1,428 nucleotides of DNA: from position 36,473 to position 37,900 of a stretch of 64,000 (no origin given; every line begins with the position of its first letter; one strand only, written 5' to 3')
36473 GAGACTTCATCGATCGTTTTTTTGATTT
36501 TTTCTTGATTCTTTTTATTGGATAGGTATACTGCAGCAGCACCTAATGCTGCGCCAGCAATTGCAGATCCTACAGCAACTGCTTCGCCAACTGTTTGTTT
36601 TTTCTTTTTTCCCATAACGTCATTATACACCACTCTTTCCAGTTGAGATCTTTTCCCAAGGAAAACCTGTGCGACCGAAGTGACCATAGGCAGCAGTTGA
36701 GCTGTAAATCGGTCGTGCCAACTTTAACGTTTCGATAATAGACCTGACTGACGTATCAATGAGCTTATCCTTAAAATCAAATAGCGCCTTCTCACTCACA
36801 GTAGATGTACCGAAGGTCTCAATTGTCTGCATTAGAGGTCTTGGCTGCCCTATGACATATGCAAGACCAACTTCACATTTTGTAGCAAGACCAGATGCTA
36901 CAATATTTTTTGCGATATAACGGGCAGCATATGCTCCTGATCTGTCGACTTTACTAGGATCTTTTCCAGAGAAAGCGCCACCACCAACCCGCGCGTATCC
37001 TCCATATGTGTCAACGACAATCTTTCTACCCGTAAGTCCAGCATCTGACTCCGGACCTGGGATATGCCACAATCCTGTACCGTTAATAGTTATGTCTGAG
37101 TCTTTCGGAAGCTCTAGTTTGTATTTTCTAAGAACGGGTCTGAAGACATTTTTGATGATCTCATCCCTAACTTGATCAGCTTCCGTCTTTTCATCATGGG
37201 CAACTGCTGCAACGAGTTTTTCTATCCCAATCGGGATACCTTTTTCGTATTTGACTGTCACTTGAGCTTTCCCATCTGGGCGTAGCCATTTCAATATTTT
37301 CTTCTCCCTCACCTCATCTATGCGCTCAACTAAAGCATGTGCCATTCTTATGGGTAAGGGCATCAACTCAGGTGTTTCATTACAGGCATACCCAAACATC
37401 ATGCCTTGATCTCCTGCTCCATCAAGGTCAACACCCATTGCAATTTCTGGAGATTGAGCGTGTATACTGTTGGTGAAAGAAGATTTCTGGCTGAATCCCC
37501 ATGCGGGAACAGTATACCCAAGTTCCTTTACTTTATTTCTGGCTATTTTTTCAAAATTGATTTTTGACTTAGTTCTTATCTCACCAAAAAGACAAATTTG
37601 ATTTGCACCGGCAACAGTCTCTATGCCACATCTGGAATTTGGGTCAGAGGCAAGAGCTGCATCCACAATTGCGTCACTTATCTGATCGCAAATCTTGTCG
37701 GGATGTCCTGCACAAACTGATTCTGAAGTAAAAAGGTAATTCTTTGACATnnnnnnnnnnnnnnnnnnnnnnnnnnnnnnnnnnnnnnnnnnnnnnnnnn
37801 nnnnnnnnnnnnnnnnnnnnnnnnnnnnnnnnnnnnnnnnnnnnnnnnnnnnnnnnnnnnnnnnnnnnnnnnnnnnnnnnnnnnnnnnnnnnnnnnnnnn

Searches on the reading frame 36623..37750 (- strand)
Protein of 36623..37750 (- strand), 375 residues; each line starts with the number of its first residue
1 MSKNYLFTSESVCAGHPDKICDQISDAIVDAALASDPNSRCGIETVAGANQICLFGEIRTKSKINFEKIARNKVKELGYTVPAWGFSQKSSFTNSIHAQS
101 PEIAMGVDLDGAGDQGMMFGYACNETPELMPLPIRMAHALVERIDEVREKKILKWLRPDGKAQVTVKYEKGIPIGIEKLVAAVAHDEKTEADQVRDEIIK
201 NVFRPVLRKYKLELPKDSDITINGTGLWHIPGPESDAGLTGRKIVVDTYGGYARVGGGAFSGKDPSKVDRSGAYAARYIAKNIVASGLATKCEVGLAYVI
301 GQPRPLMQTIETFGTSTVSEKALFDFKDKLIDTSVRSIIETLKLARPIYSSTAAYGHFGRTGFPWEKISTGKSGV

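Call 5: search_protein_families(library=pfam, proteins=[window:36623-37750:-])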
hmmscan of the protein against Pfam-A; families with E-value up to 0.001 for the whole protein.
window:36623-37750:- (375 aa): 3 families
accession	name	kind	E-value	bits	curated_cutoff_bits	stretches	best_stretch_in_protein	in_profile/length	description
PF02773.21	S-AdoMet_synt_C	-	1.1e-58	197.5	25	1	230-367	1-138/138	S-adenosylmethionine synthetase, C-terminal domain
PF02772.21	S-AdoMet_synt_M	-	7.2e-40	136.3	29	1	111-226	3-118/120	S-adenosylmethionine synthetase, central domain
PF00438.25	S-AdoMet_synt_N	-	2.2e-34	118.4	33.1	1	4-101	1-99/99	S-adenosylmethionine synthetase, N-terminal domain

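Call 6: find_related_loci(query=window:36623-37750:-, collection=genome_contigs, flank=1500)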
Query window:36623-37750:- (375 aa) in genome_contigs; peptide patterns used: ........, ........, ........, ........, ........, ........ (x = any residue, [..] = any of these).
600 stretches matched a pattern (row limit reached: there are more); 598 encode a relative of the query (tblastn E <= 1e-3); the best 80 are kept; 80 distinct loci.
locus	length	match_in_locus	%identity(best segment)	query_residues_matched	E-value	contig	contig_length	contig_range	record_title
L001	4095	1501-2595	62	4-369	3e-157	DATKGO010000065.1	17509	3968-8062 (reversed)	MAG TPA_asm: Patescibacteria group bacterium isolate SMAG_U14553 k141_11147, whole genome shotgun sequence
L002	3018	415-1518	59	1-368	5e-149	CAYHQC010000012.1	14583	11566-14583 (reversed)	MAG TPA_asm: uncultured Gammaproteobacteria bacterium isolate ERP119705_co15_352 genome assembly, contig: NODE_4525_leng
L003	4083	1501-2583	59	7-368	3e-144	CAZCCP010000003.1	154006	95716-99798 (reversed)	MAG TPA_asm: uncultured Candidatus Saccharibacteria bacterium isolate SRP200132_co1_638 genome assembly, contig: NODE_90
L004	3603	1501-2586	56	6-368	1e-134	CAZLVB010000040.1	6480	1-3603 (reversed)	MAG TPA_asm: uncultured Gammaproteobacteria bacterium isolate SRP269290_co3_1053 genome assembly, contig: NODE_17409_len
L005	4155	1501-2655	52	1-367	4e-124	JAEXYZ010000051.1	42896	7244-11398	MAG: Bacillota bacterium isolate OH_HDB_211 k127_500867, whole genome shotgun sequence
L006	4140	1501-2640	52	3-367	7e-125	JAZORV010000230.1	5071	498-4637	MAG: Acutalibacteraceae bacterium isolate T1900045550_YK20190244.MAGScoT_cleanbin_000040 SGB_7873_k141_1696164, whole ge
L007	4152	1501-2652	52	1-367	1e-123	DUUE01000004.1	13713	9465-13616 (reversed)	MAG TPA_asm: Bacillota bacterium isolate AS08sgBPME_165 287741_AS08, whole genome shotgun sequence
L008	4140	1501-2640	52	3-367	4e-123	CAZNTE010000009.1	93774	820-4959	MAG TPA_asm: uncultured Tissierellaceae bacterium isolate binchicken_co173_922 genome assembly, contig: NODE_726_length_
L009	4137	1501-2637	51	1-368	4e-123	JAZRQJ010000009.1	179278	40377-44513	MAG: Oscillospiraceae bacterium isolate T1900045365_YK20190055.MAGScoT_cleanbin_000002 SGB_6837_k141_2850530, whole geno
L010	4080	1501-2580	53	7-367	2e-122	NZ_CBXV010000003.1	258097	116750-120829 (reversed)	Pyrinomonas methylaliphatogenes strain K22, whole genome shotgun sequence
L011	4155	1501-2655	51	1-367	4e-122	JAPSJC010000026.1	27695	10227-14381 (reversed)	MAG: Ureibacillus sp. isolate RM46_bin.044 NODE_465_length_27695_cov_25.843079, whole genome shotgun sequence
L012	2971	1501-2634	52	6-368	1e-124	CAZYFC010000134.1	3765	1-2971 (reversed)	MAG TPA_asm: uncultured Lachnospiraceae bacterium isolate SRP315200_co1_280 genome assembly, contig: NODE_63751_length_3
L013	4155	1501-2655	52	1-367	7e-122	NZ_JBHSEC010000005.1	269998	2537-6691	Chungangia koreensis strain CCUG 59778 velvet_auto_105_5, whole genome shotgun sequence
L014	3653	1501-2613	52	6-368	2e-122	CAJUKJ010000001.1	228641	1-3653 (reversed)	MAG TPA_asm: uncultured Christensenellaceae bacterium isolate MGBC157705 genome assembly, contig: MGBC157705.1, whole ge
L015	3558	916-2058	52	1-367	1e-121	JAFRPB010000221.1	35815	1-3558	MAG: Clostridia bacterium isolate RGIG2671 Goat_Omasum-2__c589646, whole genome shotgun sequence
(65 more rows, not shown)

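Call 7: find_encoding_contigs(protein=window:36623-37750:-, flank=3000, max_places=6)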
Protein window:36623-37750:- (375 aa): 1 contig read that carries it; 1 place shown.
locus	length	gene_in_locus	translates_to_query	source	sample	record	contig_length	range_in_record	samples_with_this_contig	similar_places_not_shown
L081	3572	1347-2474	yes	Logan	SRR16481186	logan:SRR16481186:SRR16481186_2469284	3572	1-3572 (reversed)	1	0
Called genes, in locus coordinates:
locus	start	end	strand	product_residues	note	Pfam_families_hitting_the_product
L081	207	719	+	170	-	-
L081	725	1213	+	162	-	-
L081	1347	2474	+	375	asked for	PF00438:S-AdoMet_synt_N, PF02772:S-AdoMet_synt_M, PF02773:S-AdoMet_synt_C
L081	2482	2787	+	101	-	-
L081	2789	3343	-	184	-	PF04173:DoxD, PF07681:DoxX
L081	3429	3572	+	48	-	?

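Call 9: find_related_loci(query=window:36623-37750:-, collection=metagenome_contigs, flank=1500)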
Query window:36623-37750:- (375 aa) in metagenome_contigs; peptide patterns used: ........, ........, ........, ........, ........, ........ (x = any residue, [..] = any of these).
600 stretches matched a pattern (row limit reached: there are more); 597 encode a relative of the query (tblastn E <= 1e-3); the best 80 are kept; 80 distinct loci.
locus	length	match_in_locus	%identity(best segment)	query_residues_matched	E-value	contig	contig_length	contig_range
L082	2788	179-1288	75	2-369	0e+0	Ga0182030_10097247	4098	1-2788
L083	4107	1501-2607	60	1-369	4e-143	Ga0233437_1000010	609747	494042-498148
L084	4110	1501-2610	54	4-372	2e-135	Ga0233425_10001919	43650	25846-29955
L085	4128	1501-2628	52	6-367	2e-125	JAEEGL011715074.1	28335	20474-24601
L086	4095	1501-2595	62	3-368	3e-152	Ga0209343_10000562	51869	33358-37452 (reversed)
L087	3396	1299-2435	52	5-367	3e-125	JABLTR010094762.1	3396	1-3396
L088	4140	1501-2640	52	1-368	1e-121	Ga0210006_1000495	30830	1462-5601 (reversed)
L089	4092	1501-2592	53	5-367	2e-121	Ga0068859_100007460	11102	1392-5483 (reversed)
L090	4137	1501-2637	51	3-366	7e-121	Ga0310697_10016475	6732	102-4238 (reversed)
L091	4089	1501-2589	51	4-367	2e-121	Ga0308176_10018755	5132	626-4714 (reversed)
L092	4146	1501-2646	51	5-368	7e-121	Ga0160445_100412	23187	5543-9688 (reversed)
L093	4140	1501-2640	52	1-366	5e-120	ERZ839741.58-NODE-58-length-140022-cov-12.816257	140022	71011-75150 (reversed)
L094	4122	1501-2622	50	6-367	4e-120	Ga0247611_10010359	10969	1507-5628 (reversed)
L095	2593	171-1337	52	1-367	6e-126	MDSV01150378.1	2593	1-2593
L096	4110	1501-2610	50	6-369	3e-120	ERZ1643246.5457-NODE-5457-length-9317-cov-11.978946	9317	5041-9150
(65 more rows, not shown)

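Call 28: find_homologous_proteins(query=window:36623-37750:-, max_evalue=1e-100)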
Query window:36623-37750:- (375 aa): 6954 proteins with E <= 1e-100 among 8000 candidates; the best 120 are listed.
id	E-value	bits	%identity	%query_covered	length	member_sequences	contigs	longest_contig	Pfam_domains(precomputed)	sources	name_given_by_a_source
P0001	0.0e+0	1107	74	93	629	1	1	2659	PF00438.26,PF02772.22,PF02773.22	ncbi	-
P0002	1.8e-250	848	100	100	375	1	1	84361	PF00438.26,PF02772.22,PF02773.22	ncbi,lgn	-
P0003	8.9e-250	846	100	100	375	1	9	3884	PF00438.26,PF02772.22,PF02773.22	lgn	-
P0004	4.3e-249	844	99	100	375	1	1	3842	PF00438.26,PF02772.22,PF02773.22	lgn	-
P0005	2.0e-235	799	94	100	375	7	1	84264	PF00438.26,PF02772.22,PF02773.22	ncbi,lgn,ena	-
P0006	1.2e-231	786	92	100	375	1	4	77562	PF00438.26,PF02772.22,PF02773.22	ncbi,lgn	-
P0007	1.5e-228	776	91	98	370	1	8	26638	PF00438.26,PF02772.22,PF02773.22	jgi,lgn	jgi:S-adenosylmethionine synthetase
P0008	3.7e-227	772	92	98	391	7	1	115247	PF00438.26,PF02772.22,PF02773.22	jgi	-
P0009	9.9e-225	764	90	98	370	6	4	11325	PF00438.26,PF02772.22,PF02773.22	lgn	-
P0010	4.1e-213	725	85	98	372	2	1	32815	PF00438.26,PF02772.22,PF02773.22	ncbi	-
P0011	4.5e-213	725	85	98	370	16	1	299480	PF00438.26,PF02772.22,PF02773.22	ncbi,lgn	-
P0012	2.7e-211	719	84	98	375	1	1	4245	PF00438.26,PF02772.22,PF02773.22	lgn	-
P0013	3.5e-210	716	83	98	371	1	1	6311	PF00438.26,PF02772.22,PF02773.22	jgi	-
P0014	2.8e-209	713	83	98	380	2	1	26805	PF00438.26,PF02772.22,PF02773.22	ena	-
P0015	3.4e-207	706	83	98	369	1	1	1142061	PF00438.26,PF02772.22,PF02773.22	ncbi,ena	-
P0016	9.6e-207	704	82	99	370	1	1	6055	PF00438.26,PF02772.22,PF02773.22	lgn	-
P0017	2.9e-206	703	82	98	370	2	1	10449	PF00438.26,PF02772.22,PF02773.22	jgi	-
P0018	4.0e-206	702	82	97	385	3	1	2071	PF00438.26,PF02772.22,PF02773.22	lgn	-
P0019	4.1e-206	702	83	99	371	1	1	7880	PF00438.26,PF02772.22,PF02773.22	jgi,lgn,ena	jgi:S-adenosylmethionine synthetase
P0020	5.9e-206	702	83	98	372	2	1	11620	PF00438.26,PF02772.22,PF02773.22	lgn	-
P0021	7.7e-206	701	82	98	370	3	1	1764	PF00438.26,PF02772.22,PF02773.22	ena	-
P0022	7.8e-206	701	82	98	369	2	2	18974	PF00438.26,PF02772.22,PF02773.22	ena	-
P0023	1.2e-205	701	81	98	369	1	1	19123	PF00438.26,PF02772.22,PF02773.22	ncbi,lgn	-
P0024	2.0e-205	700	83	97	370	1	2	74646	PF00438.26,PF02772.22,PF02773.22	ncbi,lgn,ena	-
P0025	2.6e-205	700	82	98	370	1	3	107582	PF00438.26,PF02772.22,PF02773.22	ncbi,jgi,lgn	-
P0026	6.0e-205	698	82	98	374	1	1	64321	PF00438.26,PF02772.22,PF02773.22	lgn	-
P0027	6.0e-205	698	82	98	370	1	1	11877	PF00438.26,PF02772.22,PF02773.22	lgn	-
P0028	2.9e-204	696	82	98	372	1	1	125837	PF00438.26,PF02772.22,PF02773.22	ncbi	-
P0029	4.7e-204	696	82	97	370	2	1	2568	PF00438.26,PF02772.22,PF02773.22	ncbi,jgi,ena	-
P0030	5.0e-204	695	82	98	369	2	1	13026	PF00438.26,PF02772.22,PF02773.22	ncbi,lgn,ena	-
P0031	5.0e-204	695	82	98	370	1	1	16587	PF00438.26,PF02772.22,PF02773.22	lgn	-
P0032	8.2e-204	695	81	98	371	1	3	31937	PF00438.26,PF02772.22,PF02773.22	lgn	-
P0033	1.2e-203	694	83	98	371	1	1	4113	PF00438.26,PF02772.22,PF02773.22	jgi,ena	-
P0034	1.4e-203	694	80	98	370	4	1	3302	PF00438.26,PF02772.22,PF02773.22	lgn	-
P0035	1.9e-203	694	81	98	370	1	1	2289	PF00438.26,PF02772.22,PF02773.22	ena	-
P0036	2.2e-203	693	81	98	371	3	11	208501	PF00438.26,PF02772.22,PF02773.22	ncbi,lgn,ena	-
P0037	2.7e-203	693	82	98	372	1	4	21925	PF00438.26,PF02772.22,PF02773.22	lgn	-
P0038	2.8e-203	693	81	98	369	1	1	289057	PF00438.26,PF02772.22,PF02773.22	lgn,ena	-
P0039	7.4e-203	692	81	98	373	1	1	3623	PF00438.26,PF02772.22,PF02773.22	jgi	jgi:S-adenosylmethionine synthetase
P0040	1.0e-202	691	81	98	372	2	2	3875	PF00438.26,PF02772.22,PF02773.22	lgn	-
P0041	1.8e-202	690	81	98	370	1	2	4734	PF00438.26,PF02772.22,PF02773.22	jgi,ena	-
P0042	2.5e-202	690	83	98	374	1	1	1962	PF00438.26,PF02772.22,PF02773.22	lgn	-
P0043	2.6e-202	690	81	98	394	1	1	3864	PF00438.26,PF02772.22,PF02773.22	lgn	-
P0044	2.6e-202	690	81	97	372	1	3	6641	PF00438.26,PF02772.22,PF02773.22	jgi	jgi:S-adenosylmethionine synthetase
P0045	2.7e-202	690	80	98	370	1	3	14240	PF00438.26,PF02772.22,PF02773.22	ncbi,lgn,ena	-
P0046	2.7e-202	690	81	98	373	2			PF00438.26,PF02772.22,PF02773.22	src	-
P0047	2.7e-202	690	82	98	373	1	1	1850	PF00438.26,PF02772.22,PF02773.22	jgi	jgi:S-adenosylmethionine synthetase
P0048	5.4e-202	689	81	98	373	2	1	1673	PF00438.26,PF02772.22,PF02773.22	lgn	-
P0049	7.9e-202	688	82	97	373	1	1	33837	PF00438.26,PF02772.22,PF02773.22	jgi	jgi:S-adenosylmethionine synthetase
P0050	2.1e-201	687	79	98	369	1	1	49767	PF00438.26,PF02772.22,PF02773.22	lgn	-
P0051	2.3e-201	687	81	97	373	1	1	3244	PF00438.26,PF02772.22,PF02773.22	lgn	-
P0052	2.5e-201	687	80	97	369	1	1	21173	PF00438.26,PF02772.22,PF02773.22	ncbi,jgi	-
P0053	4.9e-201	686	82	97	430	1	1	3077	PF00438.26,PF02772.22,PF02773.22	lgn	-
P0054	5.2e-201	686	82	97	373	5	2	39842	PF00438.26,PF02772.22,PF02773.22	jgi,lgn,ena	-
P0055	2.2e-200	683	80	98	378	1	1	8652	PF00438.26,PF02772.22,PF02773.22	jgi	jgi:S-adenosylmethionine synthetase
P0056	2.3e-200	683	81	97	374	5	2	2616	PF00438.26,PF02772.22,PF02773.22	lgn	-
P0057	2.8e-200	683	80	98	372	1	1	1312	PF00438.26,PF02772.22,PF02773.22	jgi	jgi:S-adenosylmethionine synthetase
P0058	2.9e-200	683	79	98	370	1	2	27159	PF00438.26,PF02772.22,PF02773.22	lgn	-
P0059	3.7e-200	683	80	99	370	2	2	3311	PF00438.26,PF02772.22,PF02773.22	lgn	-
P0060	4.2e-200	683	80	98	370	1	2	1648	PF00438.26,PF02772.22,PF02773.22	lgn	-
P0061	4.6e-200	682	81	97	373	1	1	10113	PF00438.26,PF02772.22,PF02773.22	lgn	-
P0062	5.9e-200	682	79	98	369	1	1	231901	PF00438.26,PF02772.22,PF02773.22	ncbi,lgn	-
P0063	7.9e-200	682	80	97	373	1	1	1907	PF00438.26,PF02772.22,PF02773.22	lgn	-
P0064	1.1e-199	681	80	98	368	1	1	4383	PF00438.26,PF02772.22,PF02773.22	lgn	-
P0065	1.4e-199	681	79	99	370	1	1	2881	PF00438.26,PF02772.22,PF02773.22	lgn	-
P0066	1.5e-199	681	81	97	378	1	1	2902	PF00438.26,PF02772.22,PF02773.22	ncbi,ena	-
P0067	1.6e-199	681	80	97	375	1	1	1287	PF00438.26,PF02772.22,PF02773.22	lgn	-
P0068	2.2e-199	680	81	97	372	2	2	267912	PF00438.26,PF02772.22,PF02773.22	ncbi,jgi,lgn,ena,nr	ncbi:MAG TPA: methionine adenosyltransferase [Verrucomicrobiae bacterium]|nr:methionine adenosyltran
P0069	3.2e-199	680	81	97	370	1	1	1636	PF00438.26,PF02772.22,PF02773.22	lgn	-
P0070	3.5e-199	680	79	98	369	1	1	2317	PF00438.26,PF02772.22,PF02773.22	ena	-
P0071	4.1e-199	679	81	97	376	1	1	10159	PF00438.26,PF02772.22,PF02773.22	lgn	-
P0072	4.5e-199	679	80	97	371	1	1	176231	PF00438.26,PF02772.22,PF02773.22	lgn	-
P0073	4.6e-199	679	80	98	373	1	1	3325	PF00438.26,PF02772.22,PF02773.22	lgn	-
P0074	4.9e-199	679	81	97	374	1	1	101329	PF00438.26,PF02772.22,PF02773.22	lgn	-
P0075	5.3e-199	679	81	97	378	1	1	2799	PF00438.26,PF02772.22,PF02773.22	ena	-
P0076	5.9e-199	679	79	98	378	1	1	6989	PF00438.26,PF02772.22,PF02773.22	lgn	-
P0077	6.5e-199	679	81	97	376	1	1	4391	PF00438.26,PF02772.22,PF02773.22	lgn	-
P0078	8.9e-199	678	80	97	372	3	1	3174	PF00438.26,PF02772.22,PF02773.22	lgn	-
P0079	1.0e-198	678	80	97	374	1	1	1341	PF00438.26,PF02772.22,PF02773.22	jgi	jgi:S-adenosylmethionine synthetase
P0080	1.2e-198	678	79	99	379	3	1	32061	PF00438.26,PF02772.22,PF02773.22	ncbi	ncbi:MAG: methionine adenosyltransferase [Candidatus Levyibacteriota bacterium]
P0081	2.0e-198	677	80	98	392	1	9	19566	PF00438.26,PF02772.22,PF02773.22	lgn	-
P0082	2.1e-198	677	79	98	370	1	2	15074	PF00438.26,PF02772.22,PF02773.22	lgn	-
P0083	2.1e-198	677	79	98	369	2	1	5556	PF00438.26,PF02772.22,PF02773.22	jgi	jgi:S-adenosylmethionine synthetase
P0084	2.2e-198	677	80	98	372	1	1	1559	PF00438.26,PF02772.22,PF02773.22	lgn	-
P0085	2.3e-198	677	79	98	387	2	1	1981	PF00438.26,PF02772.22,PF02773.22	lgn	-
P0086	2.6e-198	677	78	99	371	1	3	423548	PF00438.26,PF02772.22,PF02773.22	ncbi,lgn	-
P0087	2.6e-198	677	79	97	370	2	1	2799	PF00438.26,PF02772.22,PF02773.22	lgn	-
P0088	2.6e-198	677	80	97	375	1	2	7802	PF00438.26,PF02772.22,PF02773.22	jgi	jgi:S-adenosylmethionine synthetase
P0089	3.1e-198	676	79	98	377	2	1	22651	PF00438.26,PF02772.22,PF02773.22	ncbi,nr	ncbi:MAG TPA: methionine adenosyltransferase [Candidatus Saccharimonadales bacterium]|nr:methionine 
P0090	3.7e-198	676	81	97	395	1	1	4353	PF00438.26,PF02772.22,PF02773.22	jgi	jgi:S-adenosylmethionine synthetase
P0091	4.0e-198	676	80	98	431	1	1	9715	PF00438.26,PF02772.22,PF02773.22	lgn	-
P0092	4.1e-198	676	80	98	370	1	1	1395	PF00438.26,PF02772.22,PF02773.22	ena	-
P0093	4.3e-198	676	80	97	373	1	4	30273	PF00438.26,PF02772.22,PF02773.22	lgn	-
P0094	4.9e-198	676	78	98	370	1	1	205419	PF00438.26,PF02772.22,PF02773.22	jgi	jgi:S-adenosylmethionine synthetase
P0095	5.5e-198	676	79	98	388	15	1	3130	PF00438.26,PF02772.22,PF02773.22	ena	-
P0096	6.2e-198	675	78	99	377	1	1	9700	PF00438.26,PF02772.22,PF02773.22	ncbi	-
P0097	8.5e-198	675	81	97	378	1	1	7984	PF00438.26,PF02772.22,PF02773.22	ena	-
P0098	9.0e-198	675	79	98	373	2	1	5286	PF00438.26,PF02772.22,PF02773.22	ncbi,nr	ncbi:methionine adenosyltransferase [Candidatus Microgenomates bacterium]|nr:methionine adenosyltran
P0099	9.2e-198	675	80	97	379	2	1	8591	PF00438.26,PF02772.22,PF02773.22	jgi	-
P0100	9.3e-198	675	78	98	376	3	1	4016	PF00438.26,PF02772.22,PF02773.22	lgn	-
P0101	1.1e-197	675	81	98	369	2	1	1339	PF00438.26,PF02772.22,PF02773.22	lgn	-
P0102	1.4e-197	674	79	98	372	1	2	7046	PF00438.26,PF02772.22,PF02773.22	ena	-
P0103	1.6e-197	674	78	97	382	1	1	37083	PF00438.26,PF02772.22,PF02773.22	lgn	-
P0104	1.8e-197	674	78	98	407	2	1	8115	PF00438.26,PF02772.22,PF02773.22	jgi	jgi:S-adenosylmethionine synthetase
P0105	2.8e-197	673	79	98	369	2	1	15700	PF00438.26,PF02772.22,PF02773.22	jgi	-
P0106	2.9e-197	673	79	98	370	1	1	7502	PF00438.26,PF02772.22,PF02773.22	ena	-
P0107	3.2e-197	673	80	98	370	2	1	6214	PF00438.26,PF02772.22,PF02773.22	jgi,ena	-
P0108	4.1e-197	673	80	98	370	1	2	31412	PF00438.26,PF02772.22,PF02773.22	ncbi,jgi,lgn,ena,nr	ncbi:MAG TPA: methionine adenosyltransferase [Candidatus Sulfotelmatobacter sp.]|jgi:S-adenosylmethi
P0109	4.3e-197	673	79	97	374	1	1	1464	PF00438.26,PF02772.22,PF02773.22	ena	-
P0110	5.2e-197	672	79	98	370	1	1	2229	PF00438.26,PF02772.22,PF02773.22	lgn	-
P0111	6.0e-197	672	80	97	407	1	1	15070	PF00438.26,PF02772.22,PF02773.22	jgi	jgi:S-adenosylmethionine synthetase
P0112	8.6e-197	672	79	99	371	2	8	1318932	PF00438.26,PF02772.22,PF02773.22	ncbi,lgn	-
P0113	9.4e-197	672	80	97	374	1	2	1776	PF00438.26,PF02772.22,PF02773.22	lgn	-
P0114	1.0e-196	671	79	97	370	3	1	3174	PF00438.26,PF02772.22,PF02773.22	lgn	-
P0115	1.1e-196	671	80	97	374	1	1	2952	PF00438.26,PF02772.22,PF02773.22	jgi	jgi:S-adenosylmethionine synthetase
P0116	1.4e-196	671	80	97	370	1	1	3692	PF00438.26,PF02772.22,PF02773.22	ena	-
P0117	1.4e-196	671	80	98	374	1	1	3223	PF00438.26,PF02772.22,PF02773.22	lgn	-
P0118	1.4e-196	671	79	97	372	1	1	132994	PF00438.26,PF02772.22,PF02773.22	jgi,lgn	jgi:S-adenosylmethionine synthetase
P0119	1.8e-196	671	79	97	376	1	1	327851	PF00438.26,PF02772.22,PF02773.22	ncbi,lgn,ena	-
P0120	1.9e-196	671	80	97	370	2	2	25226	PF00438.26,PF02772.22,PF02773.22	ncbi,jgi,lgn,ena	-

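Call 29: find_encoding_contigs(protein=P0005, flank=2000, max_places=2)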
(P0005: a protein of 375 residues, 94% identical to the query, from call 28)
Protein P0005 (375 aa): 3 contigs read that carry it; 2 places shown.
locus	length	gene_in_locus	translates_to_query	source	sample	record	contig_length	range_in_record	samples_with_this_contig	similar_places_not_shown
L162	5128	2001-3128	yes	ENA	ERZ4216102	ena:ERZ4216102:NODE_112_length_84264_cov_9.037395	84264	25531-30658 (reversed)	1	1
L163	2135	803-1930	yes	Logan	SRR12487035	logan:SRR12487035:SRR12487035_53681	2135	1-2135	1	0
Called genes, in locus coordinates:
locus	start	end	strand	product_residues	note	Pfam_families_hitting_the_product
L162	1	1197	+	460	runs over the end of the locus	PF28494:GlyRS_ins_1 (weak), PF00587:tRNA-synt_2b (weak), PF03129:HGTP_anticodon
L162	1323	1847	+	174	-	-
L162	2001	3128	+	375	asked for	PF00438:S-AdoMet_synt_N, PF02772:S-AdoMet_synt_M, PF02773:S-AdoMet_synt_C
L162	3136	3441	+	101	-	-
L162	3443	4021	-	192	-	PF04173:DoxD, PF07681:DoxX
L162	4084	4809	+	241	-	PF01988:VIT1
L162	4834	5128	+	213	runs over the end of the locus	PF14014:DUF4230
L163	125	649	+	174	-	-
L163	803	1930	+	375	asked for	PF00438:S-AdoMet_synt_N, PF02772:S-AdoMet_synt_M, PF02773:S-AdoMet_synt_C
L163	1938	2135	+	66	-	?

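Call 30: find_encoding_contigs(protein=P0006, flank=2000, max_places=2)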
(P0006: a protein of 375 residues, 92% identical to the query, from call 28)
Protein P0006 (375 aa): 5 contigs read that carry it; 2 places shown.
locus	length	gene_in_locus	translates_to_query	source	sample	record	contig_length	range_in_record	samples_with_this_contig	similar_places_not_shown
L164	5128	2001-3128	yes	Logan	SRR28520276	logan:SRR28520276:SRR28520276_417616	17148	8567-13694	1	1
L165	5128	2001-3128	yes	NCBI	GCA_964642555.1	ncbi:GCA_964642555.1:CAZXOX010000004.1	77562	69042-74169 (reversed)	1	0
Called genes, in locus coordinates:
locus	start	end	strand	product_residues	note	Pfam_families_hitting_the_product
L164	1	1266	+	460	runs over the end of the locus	PF28494:GlyRS_ins_1 (weak), PF00587:tRNA-synt_2b (weak), PF03129:HGTP_anticodon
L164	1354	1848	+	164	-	-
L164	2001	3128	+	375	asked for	PF00438:S-AdoMet_synt_N, PF02772:S-AdoMet_synt_M, PF02773:S-AdoMet_synt_C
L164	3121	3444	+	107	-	-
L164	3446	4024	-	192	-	PF04173:DoxD, PF07681:DoxX (weak)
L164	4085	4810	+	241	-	PF01988:VIT1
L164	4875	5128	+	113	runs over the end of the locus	PF00581:Rhodanese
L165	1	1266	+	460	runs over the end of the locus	PF28494:GlyRS_ins_1 (weak), PF00587:tRNA-synt_2b (weak), PF03129:HGTP_anticodon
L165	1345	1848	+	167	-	-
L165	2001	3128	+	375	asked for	PF00438:S-AdoMet_synt_N, PF02772:S-AdoMet_synt_M, PF02773:S-AdoMet_synt_C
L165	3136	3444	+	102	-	-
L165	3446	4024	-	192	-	PF04173:DoxD, PF07681:DoxX (weak)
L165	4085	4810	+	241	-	PF01988:VIT1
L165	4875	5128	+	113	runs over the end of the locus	PF00581:Rhodanese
